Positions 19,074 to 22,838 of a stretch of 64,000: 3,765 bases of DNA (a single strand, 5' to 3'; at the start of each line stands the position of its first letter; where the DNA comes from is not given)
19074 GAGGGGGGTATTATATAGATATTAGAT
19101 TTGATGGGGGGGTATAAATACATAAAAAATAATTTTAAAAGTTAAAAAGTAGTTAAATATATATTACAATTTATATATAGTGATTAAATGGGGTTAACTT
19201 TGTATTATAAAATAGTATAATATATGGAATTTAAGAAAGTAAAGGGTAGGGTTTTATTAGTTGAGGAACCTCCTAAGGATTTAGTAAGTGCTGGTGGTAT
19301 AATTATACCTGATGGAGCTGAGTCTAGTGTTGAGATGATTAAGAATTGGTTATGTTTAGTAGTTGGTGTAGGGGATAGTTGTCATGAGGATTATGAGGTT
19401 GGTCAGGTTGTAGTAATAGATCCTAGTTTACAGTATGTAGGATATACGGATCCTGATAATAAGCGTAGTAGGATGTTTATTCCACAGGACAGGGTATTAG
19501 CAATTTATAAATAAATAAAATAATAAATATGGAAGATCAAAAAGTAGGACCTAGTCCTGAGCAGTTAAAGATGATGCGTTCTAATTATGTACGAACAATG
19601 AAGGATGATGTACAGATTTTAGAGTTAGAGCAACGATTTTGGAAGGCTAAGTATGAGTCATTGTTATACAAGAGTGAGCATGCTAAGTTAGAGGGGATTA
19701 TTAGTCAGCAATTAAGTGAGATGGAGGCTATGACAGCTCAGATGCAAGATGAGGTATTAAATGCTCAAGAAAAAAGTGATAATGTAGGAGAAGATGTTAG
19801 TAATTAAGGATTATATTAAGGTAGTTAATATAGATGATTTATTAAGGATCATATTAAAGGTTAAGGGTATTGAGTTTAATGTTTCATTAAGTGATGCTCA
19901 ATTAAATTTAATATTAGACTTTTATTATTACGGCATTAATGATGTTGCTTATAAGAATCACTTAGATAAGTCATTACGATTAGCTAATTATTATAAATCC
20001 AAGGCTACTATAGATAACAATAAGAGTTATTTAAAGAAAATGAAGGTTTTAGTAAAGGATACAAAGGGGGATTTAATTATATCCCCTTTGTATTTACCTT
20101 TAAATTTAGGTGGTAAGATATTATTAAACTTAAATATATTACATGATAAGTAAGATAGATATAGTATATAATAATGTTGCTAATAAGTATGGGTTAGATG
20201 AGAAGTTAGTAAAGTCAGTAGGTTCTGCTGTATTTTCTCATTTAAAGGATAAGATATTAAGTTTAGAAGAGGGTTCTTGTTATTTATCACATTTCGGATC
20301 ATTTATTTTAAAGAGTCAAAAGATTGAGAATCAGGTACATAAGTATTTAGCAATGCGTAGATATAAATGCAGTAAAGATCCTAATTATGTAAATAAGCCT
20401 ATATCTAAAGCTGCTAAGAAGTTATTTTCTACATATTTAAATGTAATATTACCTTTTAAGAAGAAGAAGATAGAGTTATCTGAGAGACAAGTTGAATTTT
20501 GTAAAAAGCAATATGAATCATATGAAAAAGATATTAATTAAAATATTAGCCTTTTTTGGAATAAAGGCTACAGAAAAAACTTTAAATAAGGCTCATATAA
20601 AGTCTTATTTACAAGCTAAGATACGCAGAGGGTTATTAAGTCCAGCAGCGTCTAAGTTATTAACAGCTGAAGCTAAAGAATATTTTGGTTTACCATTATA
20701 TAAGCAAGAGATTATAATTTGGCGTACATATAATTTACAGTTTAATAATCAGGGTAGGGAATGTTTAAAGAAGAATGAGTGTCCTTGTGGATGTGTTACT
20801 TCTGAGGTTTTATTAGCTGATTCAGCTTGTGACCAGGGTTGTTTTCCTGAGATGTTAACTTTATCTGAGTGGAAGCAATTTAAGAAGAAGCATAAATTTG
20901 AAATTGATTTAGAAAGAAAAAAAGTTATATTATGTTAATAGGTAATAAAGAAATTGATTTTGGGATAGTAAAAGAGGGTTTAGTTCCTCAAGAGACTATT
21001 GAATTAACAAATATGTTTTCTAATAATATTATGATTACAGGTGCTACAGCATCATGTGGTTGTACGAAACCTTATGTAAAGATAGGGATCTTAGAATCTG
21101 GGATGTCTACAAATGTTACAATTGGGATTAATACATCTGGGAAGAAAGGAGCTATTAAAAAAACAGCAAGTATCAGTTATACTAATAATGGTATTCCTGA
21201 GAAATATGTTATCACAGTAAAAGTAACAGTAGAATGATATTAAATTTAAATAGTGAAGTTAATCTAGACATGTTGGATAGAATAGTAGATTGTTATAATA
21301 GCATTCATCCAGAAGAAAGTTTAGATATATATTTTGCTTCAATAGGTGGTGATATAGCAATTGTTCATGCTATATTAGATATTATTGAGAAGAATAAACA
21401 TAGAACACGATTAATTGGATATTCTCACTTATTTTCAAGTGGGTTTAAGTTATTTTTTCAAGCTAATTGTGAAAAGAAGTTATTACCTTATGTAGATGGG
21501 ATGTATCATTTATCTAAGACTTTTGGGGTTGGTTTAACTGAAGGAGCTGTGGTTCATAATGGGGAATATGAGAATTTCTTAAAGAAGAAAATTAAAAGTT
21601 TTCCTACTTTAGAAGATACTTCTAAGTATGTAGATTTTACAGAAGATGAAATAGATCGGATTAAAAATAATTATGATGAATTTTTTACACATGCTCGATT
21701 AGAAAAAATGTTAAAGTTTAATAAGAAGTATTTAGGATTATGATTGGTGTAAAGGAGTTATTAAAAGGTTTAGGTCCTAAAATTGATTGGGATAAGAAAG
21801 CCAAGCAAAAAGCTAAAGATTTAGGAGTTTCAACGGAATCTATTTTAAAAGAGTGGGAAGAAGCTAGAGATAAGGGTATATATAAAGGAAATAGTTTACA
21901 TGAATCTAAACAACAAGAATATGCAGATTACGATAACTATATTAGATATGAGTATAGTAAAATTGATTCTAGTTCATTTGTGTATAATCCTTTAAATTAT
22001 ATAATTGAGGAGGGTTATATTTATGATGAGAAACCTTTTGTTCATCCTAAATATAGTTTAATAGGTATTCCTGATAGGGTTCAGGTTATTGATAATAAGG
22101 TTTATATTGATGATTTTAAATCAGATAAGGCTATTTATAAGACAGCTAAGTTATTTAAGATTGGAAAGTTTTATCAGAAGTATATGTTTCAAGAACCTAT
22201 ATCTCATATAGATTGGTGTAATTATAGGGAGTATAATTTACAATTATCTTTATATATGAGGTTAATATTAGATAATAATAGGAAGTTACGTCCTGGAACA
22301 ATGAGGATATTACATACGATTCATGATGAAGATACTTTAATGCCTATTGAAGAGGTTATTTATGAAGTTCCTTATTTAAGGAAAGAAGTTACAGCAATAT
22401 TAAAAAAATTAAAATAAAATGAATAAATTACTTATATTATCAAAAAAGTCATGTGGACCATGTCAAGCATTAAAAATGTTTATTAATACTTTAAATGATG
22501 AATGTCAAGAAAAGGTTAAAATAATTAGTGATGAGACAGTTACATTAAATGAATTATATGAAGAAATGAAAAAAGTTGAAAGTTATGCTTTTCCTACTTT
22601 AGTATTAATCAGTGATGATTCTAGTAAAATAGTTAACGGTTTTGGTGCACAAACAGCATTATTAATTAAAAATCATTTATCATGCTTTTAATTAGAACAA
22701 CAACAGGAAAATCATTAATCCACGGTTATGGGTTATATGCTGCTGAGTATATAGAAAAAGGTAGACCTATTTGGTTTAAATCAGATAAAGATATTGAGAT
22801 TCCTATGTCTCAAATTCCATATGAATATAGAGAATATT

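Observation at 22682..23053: Phage-encoded SET-domain protein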

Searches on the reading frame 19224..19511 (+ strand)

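Call 22: search_protein_families(library=pfam, proteins=[window:19224-19511:+], max_evalue=0.01)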
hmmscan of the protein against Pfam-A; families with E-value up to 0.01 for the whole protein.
window:19224-19511:+ (96 aa): 1 family
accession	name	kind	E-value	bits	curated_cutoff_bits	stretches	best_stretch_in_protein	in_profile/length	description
PF00166.26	Cpn10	-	0.0018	18.7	21.1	1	4-94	3-92/93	Chaperonin 10 Kd subunit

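Call 71: search_protein_families(library=phrogs, proteins=[window:19224-19511:+], max_evalue=0.01)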
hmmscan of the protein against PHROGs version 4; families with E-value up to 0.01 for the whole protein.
window:19224-19511:+ (96 aa): 2 families
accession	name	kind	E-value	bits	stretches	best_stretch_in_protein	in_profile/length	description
phrog_3188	-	other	1.8e-07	31.8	1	2-95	2-94/96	co-chaperonin GroES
phrog_931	-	head and packaging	8.7e-05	23.3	1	2-66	5-69/109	head morphogenesis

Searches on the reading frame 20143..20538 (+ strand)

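Call 22: search_protein_families(library=pfam, proteins=[window:20143-20538:+], max_evalue=0.01)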
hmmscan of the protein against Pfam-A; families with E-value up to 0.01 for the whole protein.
window:20143-20538:+ (132 aa): 1 family
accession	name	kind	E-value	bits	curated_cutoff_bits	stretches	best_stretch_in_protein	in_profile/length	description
PF00216.26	Bac_DNA_binding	-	0.0094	16.6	22.4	0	10-60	8-56/90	Bacterial DNA-binding protein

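Call 71: search_protein_families(library=phrogs, proteins=[window:20143-20538:+], max_evalue=0.01)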
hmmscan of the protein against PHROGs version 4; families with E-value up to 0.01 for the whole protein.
window:20143-20538:+ (132 aa): 0 families

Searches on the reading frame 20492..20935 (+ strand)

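Call 22: search_protein_families(library=pfam, proteins=[window:20492-20935:+], max_evalue=0.01)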
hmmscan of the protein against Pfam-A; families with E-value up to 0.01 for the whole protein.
window:20492-20935:+ (148 aa): 0 families

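Call 71: search_protein_families(library=phrogs, proteins=[window:20492-20935:+], max_evalue=0.01)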
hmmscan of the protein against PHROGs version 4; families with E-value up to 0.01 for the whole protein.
window:20492-20935:+ (148 aa): 1 family
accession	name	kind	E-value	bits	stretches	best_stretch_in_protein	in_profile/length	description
phrog_13610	-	unknown function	1.2e-08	36.2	1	65-137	36-104/106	-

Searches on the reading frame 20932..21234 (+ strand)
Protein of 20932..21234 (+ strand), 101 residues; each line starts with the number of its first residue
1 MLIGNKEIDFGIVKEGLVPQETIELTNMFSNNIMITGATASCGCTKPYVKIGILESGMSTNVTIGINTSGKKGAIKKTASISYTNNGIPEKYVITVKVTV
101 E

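Call 9: search_protein_families(library=phrogs, proteins=[window:20932-21234:+], max_evalue=0.001)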
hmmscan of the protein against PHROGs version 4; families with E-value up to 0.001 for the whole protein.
window:20932-21234:+ (101 aa): 0 families

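Call 22: search_protein_families(library=pfam, proteins=[window:20932-21234:+], max_evalue=0.01)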
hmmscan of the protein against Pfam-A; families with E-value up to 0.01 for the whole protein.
window:20932-21234:+ (101 aa): 2 families
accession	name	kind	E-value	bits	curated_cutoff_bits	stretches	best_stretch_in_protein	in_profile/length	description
PF07610.17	DUF1573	-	3.5e-14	53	26.1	1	5-99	5-97/98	Protein of unknown function (DUF1573)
PF22544.2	HYDIN_VesB_CFA65-like_Ig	-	6e-08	33.3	25.5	1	6-97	8-98/100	HYDIN/CFA65/VesB-like, Ig-like domain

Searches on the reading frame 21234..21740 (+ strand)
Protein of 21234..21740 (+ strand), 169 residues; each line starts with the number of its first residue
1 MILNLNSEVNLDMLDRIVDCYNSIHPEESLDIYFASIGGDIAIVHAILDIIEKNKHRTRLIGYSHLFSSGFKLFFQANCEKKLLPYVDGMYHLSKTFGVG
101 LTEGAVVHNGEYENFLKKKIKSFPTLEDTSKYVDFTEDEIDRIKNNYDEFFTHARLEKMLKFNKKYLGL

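Call 9: search_protein_families(library=phrogs, proteins=[window:21234-21740:+], max_evalue=0.001)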
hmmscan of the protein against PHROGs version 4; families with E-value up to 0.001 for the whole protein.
window:21234-21740:+ (169 aa): 0 families

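Call 22: search_protein_families(library=pfam, proteins=[window:21234-21740:+], max_evalue=0.01)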
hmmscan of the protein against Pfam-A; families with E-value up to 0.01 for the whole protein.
window:21234-21740:+ (169 aa): 1 family
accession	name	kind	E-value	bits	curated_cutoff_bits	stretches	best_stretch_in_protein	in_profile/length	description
PF00574.28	CLP_protease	-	0.0053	17.1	20.2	1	5-92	21-112/182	Clp protease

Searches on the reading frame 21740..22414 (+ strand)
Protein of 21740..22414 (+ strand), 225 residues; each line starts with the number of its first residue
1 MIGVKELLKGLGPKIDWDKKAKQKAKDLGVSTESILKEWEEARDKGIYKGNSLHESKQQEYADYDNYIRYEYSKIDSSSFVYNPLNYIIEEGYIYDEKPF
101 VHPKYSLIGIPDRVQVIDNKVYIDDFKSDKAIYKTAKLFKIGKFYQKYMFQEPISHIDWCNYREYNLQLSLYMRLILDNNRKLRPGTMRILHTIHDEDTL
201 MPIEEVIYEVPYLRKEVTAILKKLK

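Call 9: search_protein_families(library=phrogs, proteins=[window:21740-22414:+], max_evalue=0.001)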
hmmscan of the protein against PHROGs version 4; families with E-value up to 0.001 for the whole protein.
window:21740-22414:+ (225 aa): 1 family
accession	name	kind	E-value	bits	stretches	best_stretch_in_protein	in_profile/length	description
phrog_298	-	DNA, RNA and nucleotide metabolism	1.5e-05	25.5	1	79-214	135-247/293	exonuclease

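Call 22: search_protein_families(library=pfam, proteins=[window:21740-22414:+], max_evalue=0.01)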
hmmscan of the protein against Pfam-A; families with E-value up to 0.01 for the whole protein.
window:21740-22414:+ (225 aa): 1 family
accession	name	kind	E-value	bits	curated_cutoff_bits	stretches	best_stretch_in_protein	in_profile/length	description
PF12705.13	PDDEXK_1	-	0.0056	17.1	22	0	88-217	120-210/247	PD-(D/E)XK nuclease superfamily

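Call 55: search_protein_families(library=padloc, proteins=[window:21740-22414:+], max_evalue=0.01)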
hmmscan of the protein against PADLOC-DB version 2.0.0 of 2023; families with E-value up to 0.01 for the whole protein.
window:21740-22414:+ (225 aa): 0 families

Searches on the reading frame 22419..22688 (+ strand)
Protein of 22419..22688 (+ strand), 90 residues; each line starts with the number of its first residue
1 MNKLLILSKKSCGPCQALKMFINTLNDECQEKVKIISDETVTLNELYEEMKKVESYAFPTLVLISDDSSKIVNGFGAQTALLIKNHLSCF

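Call 9: search_protein_families(library=phrogs, proteins=[window:22419-22688:+], max_evalue=0.001)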
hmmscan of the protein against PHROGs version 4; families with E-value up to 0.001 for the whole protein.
window:22419-22688:+ (90 aa): 1 family
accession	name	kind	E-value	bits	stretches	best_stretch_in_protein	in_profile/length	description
phrog_22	-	DNA, RNA and nucleotide metabolism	1.9e-07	32.3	1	1-85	70-146/162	thioredoxin domain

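Call 22: search_protein_families(library=pfam, proteins=[window:22419-22688:+], max_evalue=0.01)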
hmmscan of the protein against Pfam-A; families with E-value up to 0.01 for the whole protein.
window:22419-22688:+ (90 aa): 3 families
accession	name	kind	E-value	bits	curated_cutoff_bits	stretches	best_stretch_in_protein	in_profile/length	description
PF00085.26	Thioredoxin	-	4.9e-06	26.9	23.5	1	11-79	29-93/103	Thioredoxin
PF13728.12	TraF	-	0.0009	19.6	23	1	4-80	133-216/224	F plasmid transfer operon protein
PF00462.30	Glutaredoxin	-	0.005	17.4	22.9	1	6-62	3-54/60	Glutaredoxin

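Call 55: search_protein_families(library=padloc, proteins=[window:22419-22688:+], max_evalue=0.01)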
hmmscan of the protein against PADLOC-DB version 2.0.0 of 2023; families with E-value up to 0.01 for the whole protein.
window:22419-22688:+ (90 aa): 0 families
